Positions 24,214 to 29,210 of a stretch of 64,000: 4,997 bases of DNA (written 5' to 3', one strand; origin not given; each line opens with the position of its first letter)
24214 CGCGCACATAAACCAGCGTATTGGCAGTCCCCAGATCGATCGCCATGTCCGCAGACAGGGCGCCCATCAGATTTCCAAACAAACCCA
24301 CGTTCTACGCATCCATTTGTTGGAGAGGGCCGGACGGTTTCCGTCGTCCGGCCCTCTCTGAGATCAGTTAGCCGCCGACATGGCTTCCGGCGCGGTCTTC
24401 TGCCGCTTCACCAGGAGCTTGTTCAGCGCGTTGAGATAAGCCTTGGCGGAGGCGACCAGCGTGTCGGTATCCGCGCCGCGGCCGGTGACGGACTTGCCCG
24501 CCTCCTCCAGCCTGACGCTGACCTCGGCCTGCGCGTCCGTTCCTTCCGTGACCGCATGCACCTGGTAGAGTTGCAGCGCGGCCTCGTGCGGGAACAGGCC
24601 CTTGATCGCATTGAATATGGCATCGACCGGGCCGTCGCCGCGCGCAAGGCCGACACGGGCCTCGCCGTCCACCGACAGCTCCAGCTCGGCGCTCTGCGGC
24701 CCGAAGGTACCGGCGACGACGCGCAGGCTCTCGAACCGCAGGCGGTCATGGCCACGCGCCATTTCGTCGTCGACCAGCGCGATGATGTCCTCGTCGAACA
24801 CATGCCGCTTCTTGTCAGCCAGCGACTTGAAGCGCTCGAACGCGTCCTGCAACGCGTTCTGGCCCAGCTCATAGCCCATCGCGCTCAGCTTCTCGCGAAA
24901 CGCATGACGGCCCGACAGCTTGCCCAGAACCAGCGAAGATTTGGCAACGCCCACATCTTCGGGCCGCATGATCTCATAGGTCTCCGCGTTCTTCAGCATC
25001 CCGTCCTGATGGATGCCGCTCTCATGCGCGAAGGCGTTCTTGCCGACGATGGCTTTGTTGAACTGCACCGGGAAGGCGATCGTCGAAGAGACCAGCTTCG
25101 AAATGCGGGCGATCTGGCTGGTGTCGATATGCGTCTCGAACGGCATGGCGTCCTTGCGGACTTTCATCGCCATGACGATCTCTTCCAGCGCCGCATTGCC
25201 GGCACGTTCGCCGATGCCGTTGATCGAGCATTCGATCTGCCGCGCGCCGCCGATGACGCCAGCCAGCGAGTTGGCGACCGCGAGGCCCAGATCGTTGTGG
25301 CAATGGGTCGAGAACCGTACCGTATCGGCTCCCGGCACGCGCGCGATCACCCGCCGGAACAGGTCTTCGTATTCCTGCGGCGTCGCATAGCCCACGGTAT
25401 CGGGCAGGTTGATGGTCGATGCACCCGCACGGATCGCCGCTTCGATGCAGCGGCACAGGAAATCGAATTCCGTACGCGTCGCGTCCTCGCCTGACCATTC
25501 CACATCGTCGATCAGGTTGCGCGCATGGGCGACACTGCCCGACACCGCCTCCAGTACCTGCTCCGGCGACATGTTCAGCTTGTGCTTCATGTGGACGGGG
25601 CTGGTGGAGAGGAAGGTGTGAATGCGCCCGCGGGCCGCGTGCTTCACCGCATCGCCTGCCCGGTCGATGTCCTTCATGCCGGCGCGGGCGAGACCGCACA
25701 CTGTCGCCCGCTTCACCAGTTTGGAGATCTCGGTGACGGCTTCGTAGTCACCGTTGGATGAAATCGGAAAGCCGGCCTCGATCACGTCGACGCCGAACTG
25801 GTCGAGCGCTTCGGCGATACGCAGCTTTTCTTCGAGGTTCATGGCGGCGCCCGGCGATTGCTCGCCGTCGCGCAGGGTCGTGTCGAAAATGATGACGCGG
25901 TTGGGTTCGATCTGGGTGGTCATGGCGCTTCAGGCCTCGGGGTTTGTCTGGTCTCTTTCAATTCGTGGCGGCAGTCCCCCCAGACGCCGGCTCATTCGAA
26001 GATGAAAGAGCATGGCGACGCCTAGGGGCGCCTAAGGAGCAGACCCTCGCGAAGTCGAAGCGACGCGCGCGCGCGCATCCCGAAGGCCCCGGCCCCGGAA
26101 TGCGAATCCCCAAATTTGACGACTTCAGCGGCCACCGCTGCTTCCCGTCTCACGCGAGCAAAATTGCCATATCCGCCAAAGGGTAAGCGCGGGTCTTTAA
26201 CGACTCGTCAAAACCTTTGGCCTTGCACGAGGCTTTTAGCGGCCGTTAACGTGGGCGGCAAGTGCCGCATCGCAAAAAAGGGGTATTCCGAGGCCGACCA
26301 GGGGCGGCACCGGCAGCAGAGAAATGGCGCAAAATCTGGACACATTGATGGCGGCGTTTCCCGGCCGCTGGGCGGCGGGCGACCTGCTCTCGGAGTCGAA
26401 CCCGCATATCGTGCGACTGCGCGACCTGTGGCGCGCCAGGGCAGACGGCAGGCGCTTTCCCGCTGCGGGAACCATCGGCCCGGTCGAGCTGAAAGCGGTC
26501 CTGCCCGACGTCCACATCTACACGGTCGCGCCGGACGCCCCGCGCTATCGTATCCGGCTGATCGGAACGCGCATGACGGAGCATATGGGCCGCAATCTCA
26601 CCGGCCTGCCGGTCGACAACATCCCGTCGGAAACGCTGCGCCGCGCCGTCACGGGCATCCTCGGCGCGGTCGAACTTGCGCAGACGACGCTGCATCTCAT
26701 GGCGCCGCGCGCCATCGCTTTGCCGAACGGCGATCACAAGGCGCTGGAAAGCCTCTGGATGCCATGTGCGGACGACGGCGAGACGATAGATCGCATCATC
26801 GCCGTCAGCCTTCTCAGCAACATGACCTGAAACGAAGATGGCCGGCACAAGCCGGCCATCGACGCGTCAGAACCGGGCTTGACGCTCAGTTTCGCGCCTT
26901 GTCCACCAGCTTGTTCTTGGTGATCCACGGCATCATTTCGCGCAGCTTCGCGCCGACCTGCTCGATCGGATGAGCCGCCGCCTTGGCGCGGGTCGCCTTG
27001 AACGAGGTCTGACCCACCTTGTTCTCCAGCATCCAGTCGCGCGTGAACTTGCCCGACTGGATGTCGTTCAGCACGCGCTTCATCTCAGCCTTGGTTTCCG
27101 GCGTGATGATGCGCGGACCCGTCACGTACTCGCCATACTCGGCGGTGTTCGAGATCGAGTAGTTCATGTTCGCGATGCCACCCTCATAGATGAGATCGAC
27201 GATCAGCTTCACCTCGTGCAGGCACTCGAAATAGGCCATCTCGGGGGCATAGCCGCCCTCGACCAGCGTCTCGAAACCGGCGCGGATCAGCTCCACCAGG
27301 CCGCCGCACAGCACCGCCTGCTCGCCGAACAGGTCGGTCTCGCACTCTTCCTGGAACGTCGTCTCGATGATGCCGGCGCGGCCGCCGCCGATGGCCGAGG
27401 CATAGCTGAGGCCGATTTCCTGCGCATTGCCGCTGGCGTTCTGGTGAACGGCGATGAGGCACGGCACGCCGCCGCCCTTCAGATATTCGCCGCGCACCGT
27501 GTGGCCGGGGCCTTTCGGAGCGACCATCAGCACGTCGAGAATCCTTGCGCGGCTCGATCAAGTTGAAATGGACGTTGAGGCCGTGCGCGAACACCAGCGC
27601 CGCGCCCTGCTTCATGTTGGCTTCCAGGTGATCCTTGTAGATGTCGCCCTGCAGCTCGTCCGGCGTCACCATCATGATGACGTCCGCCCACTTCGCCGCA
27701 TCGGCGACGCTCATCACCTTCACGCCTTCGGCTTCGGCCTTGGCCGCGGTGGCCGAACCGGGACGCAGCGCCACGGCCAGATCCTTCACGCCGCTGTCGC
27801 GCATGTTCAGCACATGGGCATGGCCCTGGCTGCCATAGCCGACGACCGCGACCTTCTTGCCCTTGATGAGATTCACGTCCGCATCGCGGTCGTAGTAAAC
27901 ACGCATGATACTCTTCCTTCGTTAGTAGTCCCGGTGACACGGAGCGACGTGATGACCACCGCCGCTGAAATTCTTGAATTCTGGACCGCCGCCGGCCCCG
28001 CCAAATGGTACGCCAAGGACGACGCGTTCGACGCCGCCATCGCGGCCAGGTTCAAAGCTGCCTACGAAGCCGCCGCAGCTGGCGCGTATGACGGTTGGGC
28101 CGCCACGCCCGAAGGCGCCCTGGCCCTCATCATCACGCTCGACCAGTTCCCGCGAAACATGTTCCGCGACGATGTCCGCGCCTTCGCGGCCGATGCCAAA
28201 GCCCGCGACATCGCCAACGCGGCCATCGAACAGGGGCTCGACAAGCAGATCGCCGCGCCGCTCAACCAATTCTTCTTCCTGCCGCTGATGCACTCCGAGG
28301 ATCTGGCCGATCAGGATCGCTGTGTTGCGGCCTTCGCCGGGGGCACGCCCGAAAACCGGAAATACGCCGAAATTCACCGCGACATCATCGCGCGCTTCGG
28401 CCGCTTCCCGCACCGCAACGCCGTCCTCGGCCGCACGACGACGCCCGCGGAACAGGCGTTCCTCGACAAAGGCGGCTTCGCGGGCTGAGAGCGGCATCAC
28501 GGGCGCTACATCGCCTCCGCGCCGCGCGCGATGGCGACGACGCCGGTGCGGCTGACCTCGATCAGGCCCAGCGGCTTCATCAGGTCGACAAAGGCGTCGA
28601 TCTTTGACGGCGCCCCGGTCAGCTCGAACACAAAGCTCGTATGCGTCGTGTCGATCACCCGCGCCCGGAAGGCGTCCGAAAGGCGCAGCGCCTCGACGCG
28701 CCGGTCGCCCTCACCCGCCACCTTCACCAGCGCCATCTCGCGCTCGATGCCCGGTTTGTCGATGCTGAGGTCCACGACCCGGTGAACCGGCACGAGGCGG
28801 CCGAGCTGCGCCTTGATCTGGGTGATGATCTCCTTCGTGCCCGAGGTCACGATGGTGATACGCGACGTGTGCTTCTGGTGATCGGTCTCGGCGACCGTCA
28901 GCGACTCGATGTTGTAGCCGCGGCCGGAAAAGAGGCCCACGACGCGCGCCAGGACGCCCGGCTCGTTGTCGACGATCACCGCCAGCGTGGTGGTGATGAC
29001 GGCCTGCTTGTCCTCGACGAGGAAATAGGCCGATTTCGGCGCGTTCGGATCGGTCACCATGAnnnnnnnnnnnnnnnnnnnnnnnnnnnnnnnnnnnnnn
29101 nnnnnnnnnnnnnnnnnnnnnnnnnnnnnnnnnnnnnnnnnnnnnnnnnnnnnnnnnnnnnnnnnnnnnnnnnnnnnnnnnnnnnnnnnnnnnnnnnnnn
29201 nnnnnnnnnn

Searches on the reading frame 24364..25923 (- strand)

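Call 39: search_protein_families(library=pfam, proteins=[window:24364-25923:-], max_evalue=0.00001)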
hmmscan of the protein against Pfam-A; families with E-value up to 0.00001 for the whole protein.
window:24364-25923:- (519 aa): 3 families
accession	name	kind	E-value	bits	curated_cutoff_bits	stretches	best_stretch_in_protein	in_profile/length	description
PF00682.25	HMGL-like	-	1.5e-94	316.7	29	1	9-278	1-260/260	HMGL-like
PF08502.15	LeuA_dimer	-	1.1e-38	132.5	24.9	1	375-504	2-131/131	LeuA allosteric (dimerisation) domain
PF22617.1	HCS_D2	-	2.4e-31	108.4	27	1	292-372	1-81/82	Homocitrate synthase post-HMGL domain-like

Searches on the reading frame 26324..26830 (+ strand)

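Call 40: search_protein_families(library=pfam, proteins=[window:26324-26830:+], max_evalue=0.00001)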
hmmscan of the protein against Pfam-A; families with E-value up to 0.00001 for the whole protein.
window:26324-26830:+ (168 aa): 1 family
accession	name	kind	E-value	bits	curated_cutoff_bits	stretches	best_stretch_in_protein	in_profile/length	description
PF07310.19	PAS_5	-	6.7e-10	39.4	22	1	30-159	7-133/137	PAS domain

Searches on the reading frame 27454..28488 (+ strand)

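Call 40: search_protein_families(library=pfam, proteins=[window:27454-28488:+], max_evalue=0.00001)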
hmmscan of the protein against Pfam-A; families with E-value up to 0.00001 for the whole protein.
window:27454-28488:+ (344 aa): 1 family
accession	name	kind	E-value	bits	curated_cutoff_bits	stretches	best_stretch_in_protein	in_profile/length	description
PF06041.17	DUF924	-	1.8e-60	204.6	27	1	173-341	1-180/180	Bacterial protein of unknown function (DUF924)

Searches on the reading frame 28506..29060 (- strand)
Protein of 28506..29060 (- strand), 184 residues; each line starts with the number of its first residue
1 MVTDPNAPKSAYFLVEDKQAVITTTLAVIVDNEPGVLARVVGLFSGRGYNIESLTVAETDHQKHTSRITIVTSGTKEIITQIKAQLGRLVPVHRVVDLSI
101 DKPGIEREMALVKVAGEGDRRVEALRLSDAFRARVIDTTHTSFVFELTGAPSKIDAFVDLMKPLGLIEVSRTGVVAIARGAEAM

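Call 40: search_protein_families(library=pfam, proteins=[window:28506-29060:-], max_evalue=0.00001)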
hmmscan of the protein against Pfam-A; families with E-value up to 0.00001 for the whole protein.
window:28506-29060:- (184 aa): 4 families
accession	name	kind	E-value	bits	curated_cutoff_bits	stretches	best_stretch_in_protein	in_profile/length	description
PF10369.15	ALS_ss_C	-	1.7e-27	95.7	23.2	1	107-180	1-74/74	Small subunit of acetolactate synthase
PF22629.2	ACT_AHAS_ss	-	6.6e-19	68.3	27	1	26-93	1-66/67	AHAS small subunit-like ACT domain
PF13710.12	ACT_5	-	4.6e-12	46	27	1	32-95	1-62/62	ACT domain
PF01842.31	ACT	-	5.1e-11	42.6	27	1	24-86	1-61/66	ACT domain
